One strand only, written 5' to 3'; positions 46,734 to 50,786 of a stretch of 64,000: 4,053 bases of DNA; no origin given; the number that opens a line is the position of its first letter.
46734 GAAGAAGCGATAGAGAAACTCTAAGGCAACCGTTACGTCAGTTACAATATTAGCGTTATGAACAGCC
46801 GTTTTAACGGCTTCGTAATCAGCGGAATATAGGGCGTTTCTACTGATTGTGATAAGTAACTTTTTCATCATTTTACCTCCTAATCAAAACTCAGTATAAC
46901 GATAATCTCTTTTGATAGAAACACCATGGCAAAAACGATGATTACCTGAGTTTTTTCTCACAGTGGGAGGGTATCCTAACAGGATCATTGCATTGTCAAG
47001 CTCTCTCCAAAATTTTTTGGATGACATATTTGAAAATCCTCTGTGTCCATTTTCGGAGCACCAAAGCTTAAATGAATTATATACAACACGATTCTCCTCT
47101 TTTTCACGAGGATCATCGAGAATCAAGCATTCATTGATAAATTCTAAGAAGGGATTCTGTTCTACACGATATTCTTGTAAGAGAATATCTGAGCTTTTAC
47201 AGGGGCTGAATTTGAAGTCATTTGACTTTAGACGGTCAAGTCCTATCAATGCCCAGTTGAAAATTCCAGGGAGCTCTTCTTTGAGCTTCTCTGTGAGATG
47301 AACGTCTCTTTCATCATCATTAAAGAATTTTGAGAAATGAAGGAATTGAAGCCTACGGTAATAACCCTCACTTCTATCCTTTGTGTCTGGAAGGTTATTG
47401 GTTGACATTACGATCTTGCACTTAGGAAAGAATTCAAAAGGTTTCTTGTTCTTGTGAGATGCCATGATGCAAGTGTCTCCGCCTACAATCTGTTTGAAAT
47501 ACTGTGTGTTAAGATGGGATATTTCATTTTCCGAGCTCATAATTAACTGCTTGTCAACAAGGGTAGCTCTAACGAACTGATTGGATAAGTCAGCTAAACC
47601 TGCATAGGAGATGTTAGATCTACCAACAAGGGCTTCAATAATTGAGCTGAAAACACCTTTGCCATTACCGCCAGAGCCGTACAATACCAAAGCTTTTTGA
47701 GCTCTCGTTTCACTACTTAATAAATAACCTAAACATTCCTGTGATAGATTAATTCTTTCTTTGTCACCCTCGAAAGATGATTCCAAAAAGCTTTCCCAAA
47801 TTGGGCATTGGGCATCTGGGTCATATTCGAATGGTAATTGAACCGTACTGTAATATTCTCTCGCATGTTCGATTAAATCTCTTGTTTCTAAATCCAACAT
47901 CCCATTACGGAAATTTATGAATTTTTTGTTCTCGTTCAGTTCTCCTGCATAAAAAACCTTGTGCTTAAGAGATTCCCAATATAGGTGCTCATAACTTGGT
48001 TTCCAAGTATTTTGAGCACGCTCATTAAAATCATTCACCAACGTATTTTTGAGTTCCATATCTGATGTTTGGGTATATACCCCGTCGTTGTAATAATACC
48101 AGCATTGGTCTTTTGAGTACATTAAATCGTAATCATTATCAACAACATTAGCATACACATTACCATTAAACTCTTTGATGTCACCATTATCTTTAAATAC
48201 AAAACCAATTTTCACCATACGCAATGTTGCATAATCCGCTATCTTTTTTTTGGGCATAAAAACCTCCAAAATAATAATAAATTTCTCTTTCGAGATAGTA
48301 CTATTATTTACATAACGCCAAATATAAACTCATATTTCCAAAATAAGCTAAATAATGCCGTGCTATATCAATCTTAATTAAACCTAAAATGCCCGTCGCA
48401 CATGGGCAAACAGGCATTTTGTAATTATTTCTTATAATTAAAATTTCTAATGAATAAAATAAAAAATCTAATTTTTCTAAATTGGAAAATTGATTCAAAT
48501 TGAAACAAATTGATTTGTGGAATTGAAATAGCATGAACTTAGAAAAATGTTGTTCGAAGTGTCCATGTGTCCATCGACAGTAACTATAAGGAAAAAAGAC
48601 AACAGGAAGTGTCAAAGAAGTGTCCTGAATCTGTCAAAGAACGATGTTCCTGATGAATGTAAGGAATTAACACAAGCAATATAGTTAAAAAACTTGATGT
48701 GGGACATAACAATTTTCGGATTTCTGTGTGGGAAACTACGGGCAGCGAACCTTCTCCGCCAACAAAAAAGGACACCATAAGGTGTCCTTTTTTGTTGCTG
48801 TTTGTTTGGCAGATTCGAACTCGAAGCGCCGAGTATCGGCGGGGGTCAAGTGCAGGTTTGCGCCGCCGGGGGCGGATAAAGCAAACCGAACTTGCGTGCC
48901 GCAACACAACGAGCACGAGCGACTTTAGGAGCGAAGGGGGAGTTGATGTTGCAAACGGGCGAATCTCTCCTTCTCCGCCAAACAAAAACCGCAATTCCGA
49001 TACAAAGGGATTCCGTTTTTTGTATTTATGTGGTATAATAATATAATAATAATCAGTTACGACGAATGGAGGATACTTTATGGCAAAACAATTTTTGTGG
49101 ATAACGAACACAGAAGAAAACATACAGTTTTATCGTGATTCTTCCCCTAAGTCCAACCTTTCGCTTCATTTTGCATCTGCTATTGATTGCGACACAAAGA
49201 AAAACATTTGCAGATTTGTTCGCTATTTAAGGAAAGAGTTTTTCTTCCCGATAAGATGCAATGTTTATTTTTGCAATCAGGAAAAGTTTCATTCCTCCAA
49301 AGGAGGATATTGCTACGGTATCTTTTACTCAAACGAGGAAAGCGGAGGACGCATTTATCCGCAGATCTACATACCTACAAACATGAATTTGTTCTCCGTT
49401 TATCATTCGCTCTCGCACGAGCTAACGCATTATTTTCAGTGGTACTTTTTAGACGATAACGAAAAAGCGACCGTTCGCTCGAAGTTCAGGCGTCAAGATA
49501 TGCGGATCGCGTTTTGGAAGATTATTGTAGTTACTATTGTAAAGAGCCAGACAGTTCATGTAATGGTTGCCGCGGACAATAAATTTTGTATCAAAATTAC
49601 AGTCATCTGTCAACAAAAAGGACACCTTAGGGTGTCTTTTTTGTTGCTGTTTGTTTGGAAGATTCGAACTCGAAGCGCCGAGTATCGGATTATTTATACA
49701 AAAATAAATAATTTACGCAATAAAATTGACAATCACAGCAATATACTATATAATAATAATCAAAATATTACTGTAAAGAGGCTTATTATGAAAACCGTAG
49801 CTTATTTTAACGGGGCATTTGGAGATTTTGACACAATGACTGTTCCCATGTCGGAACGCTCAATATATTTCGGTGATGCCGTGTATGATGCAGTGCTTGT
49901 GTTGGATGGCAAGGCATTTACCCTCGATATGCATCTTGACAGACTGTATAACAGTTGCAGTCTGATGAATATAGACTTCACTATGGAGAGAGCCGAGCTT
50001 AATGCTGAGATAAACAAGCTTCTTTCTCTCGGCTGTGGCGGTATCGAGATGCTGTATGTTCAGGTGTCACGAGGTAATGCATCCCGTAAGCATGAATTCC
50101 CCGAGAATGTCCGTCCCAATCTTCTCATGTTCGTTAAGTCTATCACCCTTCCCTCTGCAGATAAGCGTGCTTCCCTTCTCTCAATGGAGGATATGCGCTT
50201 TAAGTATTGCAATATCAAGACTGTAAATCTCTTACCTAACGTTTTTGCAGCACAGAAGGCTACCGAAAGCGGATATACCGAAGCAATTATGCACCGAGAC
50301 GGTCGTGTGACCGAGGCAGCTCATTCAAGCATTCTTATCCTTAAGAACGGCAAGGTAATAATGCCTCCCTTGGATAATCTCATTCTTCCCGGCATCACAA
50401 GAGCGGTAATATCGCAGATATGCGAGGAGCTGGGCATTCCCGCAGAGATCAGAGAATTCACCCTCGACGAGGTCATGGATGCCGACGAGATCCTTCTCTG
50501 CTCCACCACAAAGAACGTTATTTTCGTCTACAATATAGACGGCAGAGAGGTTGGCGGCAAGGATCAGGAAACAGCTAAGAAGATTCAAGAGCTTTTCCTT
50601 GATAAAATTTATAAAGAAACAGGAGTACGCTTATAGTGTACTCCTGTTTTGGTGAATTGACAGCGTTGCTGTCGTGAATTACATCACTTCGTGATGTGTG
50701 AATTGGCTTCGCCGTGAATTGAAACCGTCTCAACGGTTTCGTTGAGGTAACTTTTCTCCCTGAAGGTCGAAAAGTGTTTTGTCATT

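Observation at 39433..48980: tRNA-Ser-targeted 9.5-kb island whose only recombinases are two convergent large serine recombinases, next to a P4/D5-type helicase (SCC-like gene set)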

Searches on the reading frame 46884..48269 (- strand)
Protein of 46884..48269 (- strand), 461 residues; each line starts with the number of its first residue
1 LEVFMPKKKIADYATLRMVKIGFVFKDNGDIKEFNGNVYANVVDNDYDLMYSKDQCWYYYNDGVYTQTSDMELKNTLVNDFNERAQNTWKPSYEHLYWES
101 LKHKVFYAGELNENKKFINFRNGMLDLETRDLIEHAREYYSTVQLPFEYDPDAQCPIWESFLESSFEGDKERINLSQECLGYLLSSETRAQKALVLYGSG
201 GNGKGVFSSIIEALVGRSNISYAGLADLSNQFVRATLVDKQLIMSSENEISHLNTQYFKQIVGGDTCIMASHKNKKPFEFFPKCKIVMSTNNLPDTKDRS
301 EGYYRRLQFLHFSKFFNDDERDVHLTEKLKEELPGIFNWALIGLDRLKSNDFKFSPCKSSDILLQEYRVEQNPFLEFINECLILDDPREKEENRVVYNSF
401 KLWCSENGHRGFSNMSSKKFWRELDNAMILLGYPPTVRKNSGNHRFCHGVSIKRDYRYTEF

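Call 7: search_protein_families(library=pfam, proteins=[window:46884-48269:-], max_evalue=0.01)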
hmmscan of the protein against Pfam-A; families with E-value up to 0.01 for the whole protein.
window:46884-48269:- (461 aa): 4 families
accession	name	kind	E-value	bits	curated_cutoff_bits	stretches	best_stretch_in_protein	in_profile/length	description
PF19263.5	DUF5906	-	3.4e-20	73.2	27.6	1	196-306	1-114/114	Family of unknown function (DUF5906)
PF08706.16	D5_N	-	7.4e-14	52.7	22.4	1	110-166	88-144/145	D5 N terminal like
PF03288.22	Pox_D5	-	5.3e-05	24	21.4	1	371-426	3-55/86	Poxvirus D5 protein-like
PF01057.23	Parvo_NS1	-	0.0016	17.9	20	1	184-299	106-216/271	Parvovirus non-structural protein NS1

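Call 53: search_protein_families(library=ncbifam, proteins=[window:46884-48269:-], max_evalue=0.01)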
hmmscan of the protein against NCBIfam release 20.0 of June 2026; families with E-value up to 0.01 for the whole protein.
window:46884-48269:- (461 aa): 3 families
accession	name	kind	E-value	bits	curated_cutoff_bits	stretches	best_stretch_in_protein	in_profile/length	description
TIGR01613.1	primase_Cterm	subfamily_domain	5.2e-70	235.7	108.7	1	117-412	2-299/304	phage/plasmid primase, P4 family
NF011296.0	PRK14709.1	subfamily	1.8e-40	139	613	1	122-427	136-441/469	hypothetical protein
NF005477.0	PRK07078.1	subfamily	7.1e-33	113.7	1014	1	116-454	418-747/759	hypothetical protein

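Call 54: search_protein_families(library=phrogs, proteins=[window:46884-48269:-], max_evalue=0.01)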
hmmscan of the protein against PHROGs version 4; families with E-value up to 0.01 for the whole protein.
window:46884-48269:- (461 aa): 11 families
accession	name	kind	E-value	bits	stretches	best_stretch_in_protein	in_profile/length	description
phrog_864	-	DNA, RNA and nucleotide metabolism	8.1e-97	326.8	1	27-454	206-627/1064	DNA primase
phrog_1829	-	DNA, RNA and nucleotide metabolism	4.3e-84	284.1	1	42-459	341-762/772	DNA primase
phrog_6088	-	DNA, RNA and nucleotide metabolism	9.9e-78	263.3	1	40-454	340-765/772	DNA primase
phrog_1156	-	DNA, RNA and nucleotide metabolism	1.9e-64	219.6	1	97-426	465-802/855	DNA primase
phrog_2478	-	DNA, RNA and nucleotide metabolism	1.1e-53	183.5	1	108-428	499-822/854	DNA polymerase/primase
phrog_7601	-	unknown function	1e-47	163.9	1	178-456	7-275/289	-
phrog_1883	-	DNA, RNA and nucleotide metabolism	1.4e-34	120.5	1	109-456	408-751/756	DNA helicase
phrog_16213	-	DNA, RNA and nucleotide metabolism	3.3e-27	96.1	1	116-338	314-543/732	DNA primase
phrog_16950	-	DNA, RNA and nucleotide metabolism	3.3e-27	95.7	1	107-426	471-808/843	DNA primase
phrog_4210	-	DNA, RNA and nucleotide metabolism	2.4e-11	43.2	1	124-425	108-404/1304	DNA polymerase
phrog_12939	-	DNA, RNA and nucleotide metabolism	4.5e-05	24.3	1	162-287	184-310/368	DNA primase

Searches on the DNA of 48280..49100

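Call 61: search_rna_families(source=window, start=48280, end=49100, threshold=evalue, max_evalue=5)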
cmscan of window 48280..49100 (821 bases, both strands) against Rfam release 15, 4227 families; matches with E-value up to 5: 7.
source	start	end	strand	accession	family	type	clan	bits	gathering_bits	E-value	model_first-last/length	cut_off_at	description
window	48741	48801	-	RF01742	lactis-plasmid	Gene; sRNA;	-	23.9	70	0.27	1-106/106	no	lactis-plasmid RNA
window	48591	48801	-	RF01808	MicX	Gene; sRNA;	-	21.5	75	0.023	1-194/194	no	MicX Vibrio cholerae sRNA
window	48696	48803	+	RF02502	Atu_C8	Gene; sRNA;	-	17.4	50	1.7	1-122/122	no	Rhizobiales sRNA Atu_C8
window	48755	48837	-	RF02502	Atu_C8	Gene; sRNA;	-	16.4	50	3.1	1-122/122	no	Rhizobiales sRNA Atu_C8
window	48748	48840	-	RF00599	SNORA77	Gene; snRNA; snoRNA; HACA-box;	-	15.3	42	2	1-125/125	no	Small nucleolar RNA SNORA77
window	48594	48695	+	RF02191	TCL6_1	Gene; lncRNA;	-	15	60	1.3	1-113/113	no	T-cell leukemia/lymphoma 6 conserved region 1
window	48360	48445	-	RF02577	tsr24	Gene; sRNA;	-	12.3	50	3.9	1-238/238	no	S. aureus tsr24 small RNA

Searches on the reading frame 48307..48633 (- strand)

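Call 103: search_protein_families(library=pfam, proteins=[window:48307-48633:-], max_evalue=1)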
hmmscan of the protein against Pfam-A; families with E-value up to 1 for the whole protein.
seq(109 aa): 1 family
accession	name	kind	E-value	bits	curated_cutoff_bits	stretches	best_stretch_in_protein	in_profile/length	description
PF04397.21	LytTR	-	0.024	15.3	22.6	1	24-75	37-85/98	LytTr DNA-binding domain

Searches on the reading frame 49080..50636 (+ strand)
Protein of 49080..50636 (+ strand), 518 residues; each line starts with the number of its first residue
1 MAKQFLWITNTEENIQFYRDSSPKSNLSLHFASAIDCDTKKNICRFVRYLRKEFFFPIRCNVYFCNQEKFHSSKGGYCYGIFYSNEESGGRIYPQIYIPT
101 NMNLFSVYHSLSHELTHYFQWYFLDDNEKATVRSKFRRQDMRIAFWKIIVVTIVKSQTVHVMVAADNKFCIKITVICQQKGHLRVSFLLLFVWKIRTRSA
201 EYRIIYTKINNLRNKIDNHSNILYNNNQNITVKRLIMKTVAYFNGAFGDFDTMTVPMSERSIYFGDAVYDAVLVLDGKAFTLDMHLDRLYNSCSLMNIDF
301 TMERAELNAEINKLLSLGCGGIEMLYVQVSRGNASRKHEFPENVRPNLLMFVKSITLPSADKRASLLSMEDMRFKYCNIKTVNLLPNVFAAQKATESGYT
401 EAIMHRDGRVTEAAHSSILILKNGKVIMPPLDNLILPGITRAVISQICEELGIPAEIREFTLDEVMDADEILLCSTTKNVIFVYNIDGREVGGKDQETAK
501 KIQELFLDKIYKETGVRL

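Call 7: search_protein_families(library=pfam, proteins=[window:49080-50636:+], max_evalue=0.01)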
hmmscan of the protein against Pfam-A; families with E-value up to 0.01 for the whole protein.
window:49080-50636:+ (518 aa): 1 family
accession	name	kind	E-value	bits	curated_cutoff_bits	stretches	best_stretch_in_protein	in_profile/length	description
PF01063.24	Aminotran_4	-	8.7e-47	160.3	28.5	1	268-484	2-221/223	Amino-transferase class IV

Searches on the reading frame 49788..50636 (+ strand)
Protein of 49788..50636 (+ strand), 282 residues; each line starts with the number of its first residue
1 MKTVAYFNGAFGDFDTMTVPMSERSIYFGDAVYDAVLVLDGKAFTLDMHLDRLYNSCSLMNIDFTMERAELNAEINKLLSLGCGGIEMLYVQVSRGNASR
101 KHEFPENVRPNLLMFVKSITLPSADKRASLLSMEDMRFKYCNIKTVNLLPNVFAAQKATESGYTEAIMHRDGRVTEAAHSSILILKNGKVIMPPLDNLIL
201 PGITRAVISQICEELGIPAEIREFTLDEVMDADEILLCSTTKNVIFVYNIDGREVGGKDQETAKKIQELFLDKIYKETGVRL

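Call 55: find_encoding_contigs(protein=window:49788-50636:+, flank=10000, max_places=8)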
Protein window:49788-50636:+ (282 aa): 4 contigs read that carry it; 3 places shown.
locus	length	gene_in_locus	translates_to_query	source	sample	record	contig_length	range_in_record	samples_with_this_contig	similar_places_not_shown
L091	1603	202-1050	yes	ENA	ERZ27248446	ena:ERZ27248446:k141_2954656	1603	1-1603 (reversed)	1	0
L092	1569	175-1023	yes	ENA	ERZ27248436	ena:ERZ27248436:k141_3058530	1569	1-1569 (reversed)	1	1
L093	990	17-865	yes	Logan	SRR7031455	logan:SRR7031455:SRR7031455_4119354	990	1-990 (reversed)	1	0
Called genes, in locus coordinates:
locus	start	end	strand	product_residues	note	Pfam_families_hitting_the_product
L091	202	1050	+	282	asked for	PF01063:Aminotran_4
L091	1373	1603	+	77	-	?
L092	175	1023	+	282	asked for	PF01063:Aminotran_4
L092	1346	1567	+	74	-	?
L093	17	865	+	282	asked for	PF01063:Aminotran_4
